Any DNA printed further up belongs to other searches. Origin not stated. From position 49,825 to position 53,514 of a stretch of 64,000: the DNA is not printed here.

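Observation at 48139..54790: Operon-like string DnaJ/CbpA-like - 82-aa ORF - 1129-aa unassignable membrane/coiled-coil protein - REC-GGDEF - NarL/LuxR, directly downstream of an NtrC-type activator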

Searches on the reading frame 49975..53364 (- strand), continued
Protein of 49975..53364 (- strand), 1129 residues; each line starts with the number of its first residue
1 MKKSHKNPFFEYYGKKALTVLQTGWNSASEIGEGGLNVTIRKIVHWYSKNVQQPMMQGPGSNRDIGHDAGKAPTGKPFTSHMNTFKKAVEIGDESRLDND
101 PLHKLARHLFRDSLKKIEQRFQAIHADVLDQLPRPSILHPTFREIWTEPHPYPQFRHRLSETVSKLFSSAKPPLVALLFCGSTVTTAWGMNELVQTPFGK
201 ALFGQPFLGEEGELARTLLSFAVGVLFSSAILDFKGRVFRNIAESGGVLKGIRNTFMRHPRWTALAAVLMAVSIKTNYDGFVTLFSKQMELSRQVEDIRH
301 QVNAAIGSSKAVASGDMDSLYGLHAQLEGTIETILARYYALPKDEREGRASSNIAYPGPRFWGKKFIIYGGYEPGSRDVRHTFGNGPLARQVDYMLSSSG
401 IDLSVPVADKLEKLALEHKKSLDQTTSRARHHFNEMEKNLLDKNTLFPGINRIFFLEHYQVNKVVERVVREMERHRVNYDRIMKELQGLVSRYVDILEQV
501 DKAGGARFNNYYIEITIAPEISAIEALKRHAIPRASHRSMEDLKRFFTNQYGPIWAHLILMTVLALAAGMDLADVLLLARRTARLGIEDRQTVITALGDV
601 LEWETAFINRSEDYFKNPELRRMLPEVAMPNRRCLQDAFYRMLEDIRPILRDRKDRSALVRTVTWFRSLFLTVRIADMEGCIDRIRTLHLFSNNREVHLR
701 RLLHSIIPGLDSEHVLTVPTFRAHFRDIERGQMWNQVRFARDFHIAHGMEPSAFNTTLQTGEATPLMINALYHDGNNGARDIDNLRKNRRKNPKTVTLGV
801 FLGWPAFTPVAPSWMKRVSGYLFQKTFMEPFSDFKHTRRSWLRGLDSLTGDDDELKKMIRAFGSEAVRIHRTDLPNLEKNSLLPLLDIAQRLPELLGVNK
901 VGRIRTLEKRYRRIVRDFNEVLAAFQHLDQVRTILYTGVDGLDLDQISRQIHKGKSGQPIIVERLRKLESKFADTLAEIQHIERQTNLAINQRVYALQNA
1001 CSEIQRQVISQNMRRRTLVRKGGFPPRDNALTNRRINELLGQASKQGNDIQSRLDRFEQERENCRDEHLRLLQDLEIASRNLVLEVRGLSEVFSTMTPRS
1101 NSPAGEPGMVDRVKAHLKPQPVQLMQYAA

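Call 78: list_cluster_members(proteins=[P0065, P0067, P0069, P0073, P0076, P0080, P0085, P0088, P0095, P0104])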
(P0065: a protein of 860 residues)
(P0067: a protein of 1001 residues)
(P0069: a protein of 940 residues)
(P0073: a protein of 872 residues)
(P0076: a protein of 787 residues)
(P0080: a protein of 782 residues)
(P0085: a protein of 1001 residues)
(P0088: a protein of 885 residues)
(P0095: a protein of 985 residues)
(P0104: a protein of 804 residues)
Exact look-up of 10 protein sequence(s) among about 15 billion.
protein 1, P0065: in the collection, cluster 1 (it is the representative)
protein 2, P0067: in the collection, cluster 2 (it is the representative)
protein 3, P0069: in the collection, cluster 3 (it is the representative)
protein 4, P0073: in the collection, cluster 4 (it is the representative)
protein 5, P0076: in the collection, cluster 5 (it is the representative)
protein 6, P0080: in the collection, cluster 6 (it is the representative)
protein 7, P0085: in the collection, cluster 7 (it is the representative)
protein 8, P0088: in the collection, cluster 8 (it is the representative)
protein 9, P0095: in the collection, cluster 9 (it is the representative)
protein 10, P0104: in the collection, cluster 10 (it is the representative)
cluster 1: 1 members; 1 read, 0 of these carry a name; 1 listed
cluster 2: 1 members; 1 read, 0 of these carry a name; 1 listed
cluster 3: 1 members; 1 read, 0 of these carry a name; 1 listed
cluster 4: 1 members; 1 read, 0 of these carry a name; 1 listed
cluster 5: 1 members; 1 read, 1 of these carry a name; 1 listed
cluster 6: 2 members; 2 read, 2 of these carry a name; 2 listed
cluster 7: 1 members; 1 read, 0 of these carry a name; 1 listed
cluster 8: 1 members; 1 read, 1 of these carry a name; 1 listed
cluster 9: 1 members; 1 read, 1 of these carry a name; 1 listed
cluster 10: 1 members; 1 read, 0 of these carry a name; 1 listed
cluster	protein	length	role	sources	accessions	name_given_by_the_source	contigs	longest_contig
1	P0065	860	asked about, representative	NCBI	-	-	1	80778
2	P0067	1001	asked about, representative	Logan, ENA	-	-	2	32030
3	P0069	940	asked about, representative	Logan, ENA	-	-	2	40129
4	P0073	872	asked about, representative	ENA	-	-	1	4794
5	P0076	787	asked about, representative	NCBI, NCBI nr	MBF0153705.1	MAG: hypothetical protein HQL64_08200 [Magnetococcales bacterium] | hypothetical protein [Magnetococcales bacterium]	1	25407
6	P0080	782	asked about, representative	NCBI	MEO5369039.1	MAG: hypothetical protein H7833_03085 [Magnetococcus sp. DMHC-1]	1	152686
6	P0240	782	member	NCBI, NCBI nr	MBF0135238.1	MAG: hypothetical protein HQL65_03300 [Magnetococcales bacterium] | hypothetical protein [Magnetococcales bacterium]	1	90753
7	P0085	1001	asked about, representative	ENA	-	-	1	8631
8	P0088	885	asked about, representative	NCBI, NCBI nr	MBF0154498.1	MAG: hypothetical protein HQL64_12220 [Magnetococcales bacterium] | hypothetical protein [Magnetococcales bacterium]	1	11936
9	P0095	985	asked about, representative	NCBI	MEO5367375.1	MAG: PilZ domain-containing protein [Magnetococcus sp. WYHC-3]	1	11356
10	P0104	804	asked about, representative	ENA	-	-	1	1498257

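Call 82: search_protein_families(library=pfam, proteins=[L002:12637-13575:+, L007:3295-4362:-, L007:7556-7855:+, L007:12169-13413:+, L008:11607-12515:+], max_evalue=0.001)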
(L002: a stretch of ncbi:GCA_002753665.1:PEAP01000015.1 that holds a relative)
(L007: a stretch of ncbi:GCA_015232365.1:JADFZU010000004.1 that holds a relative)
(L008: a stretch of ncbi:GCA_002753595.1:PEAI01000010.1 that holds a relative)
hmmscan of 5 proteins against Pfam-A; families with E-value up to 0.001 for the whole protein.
L002:12637-13575:+ (313 aa): 0 families

L007:3295-4362:- (355 aa): 0 families

L007:7556-7855:+ (99 aa): 1 family
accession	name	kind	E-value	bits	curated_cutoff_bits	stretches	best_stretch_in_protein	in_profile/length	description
PF08308.17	PEGA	-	3.4e-11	43.3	20.8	1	29-95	2-68/71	PEGA domain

L007:12169-13413:+ (414 aa): 0 families

L008:11607-12515:+ (302 aa): 2 families
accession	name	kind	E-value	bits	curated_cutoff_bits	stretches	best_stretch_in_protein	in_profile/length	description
PF00072.30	Response_reg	-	1e-24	87.3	30.2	1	10-119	1-109/111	Response regulator receiver domain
PF13581.12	HATPase_c_2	-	7.6e-09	36.1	27.4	1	169-294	24-126/127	Histidine kinase-like ATPase domain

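Call 85: list_cluster_members(proteins=[P0044, P0045, P0048, P0049, P0051, P0052, P0055, P0056, P0061, P0063])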
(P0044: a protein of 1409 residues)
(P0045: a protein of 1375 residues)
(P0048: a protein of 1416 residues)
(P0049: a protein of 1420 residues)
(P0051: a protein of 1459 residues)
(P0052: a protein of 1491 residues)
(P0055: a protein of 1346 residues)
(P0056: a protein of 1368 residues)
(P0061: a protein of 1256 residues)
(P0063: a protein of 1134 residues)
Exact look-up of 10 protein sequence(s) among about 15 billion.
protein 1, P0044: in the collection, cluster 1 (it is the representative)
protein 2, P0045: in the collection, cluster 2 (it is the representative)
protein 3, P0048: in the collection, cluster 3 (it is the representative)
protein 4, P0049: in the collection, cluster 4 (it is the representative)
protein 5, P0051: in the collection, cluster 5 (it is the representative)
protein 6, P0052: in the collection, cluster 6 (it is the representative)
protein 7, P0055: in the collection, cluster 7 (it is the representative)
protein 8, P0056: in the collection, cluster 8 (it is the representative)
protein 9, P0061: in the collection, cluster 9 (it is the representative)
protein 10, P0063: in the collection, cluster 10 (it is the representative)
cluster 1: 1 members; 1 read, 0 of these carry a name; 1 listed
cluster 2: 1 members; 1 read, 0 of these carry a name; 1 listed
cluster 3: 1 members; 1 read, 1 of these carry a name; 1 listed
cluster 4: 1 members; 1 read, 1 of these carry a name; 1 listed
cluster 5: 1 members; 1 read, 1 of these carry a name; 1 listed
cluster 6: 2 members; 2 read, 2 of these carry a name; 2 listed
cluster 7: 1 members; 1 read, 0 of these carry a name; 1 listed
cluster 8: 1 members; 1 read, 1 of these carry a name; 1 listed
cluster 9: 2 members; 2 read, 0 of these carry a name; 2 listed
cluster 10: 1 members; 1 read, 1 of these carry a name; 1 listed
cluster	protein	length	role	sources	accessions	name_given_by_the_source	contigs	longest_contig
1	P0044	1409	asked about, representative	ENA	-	-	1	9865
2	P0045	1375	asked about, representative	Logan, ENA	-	-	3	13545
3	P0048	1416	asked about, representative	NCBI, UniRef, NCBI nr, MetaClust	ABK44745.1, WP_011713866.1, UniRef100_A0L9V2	type IV pilus assembly PilZ [Magnetococcus marinus MC-1] | Type IV pilus assembly PilZ n=1 Tax=Magnetococcus marinus (strain ATCC BAA-1437 / JCM ... | PilZ domain-containing protein [Magnetococcus marinus]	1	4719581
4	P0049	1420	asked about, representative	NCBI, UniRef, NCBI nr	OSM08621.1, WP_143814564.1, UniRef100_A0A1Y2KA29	PilZ domain-containing protein [Magnetofaba australis] | Putative type IV pilus assembly PilZ n=1 Tax=Magnetofaba australis IT-1 TaxID=1434232 ...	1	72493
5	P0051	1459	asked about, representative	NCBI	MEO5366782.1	MAG: hypothetical protein H7831_10590 [Magnetococcus sp. WYHC-3]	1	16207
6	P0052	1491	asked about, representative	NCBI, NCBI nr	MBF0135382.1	MAG: hypothetical protein HQL65_04020 [Magnetococcales bacterium] | hypothetical protein [Magnetococcales bacterium]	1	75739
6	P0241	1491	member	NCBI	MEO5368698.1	MAG: hypothetical protein H7833_01335 [Magnetococcus sp. DMHC-1]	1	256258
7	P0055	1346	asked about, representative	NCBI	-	-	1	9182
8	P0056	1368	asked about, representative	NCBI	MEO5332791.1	MAG: hypothetical protein H7839_12270 [Magnetococcus sp. YQC-5]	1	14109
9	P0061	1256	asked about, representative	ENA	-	-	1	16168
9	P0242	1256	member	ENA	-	-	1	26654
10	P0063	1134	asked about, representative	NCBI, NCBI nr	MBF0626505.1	MAG: hypothetical protein HQL82_17085 [Magnetococcales bacterium] | hypothetical protein [Magnetococcales bacterium]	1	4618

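Call 87: search_protein_families(library=pfam, proteins=[P0048, P0049], max_evalue=0.001)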
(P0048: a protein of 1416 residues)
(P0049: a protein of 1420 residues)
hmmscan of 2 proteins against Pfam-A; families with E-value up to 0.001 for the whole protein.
P0048 (1416 aa): 1 family
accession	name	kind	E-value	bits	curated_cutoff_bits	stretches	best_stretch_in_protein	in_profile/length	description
PF07238.19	PilZ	-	3.9e-08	34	22.5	1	1311-1391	2-85/102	PilZ domain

P0049 (1420 aa): 1 family
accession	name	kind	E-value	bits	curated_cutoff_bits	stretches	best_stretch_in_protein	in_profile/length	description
PF07238.19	PilZ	-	0.00012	22.8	22.5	1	1320-1396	3-82/102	PilZ domain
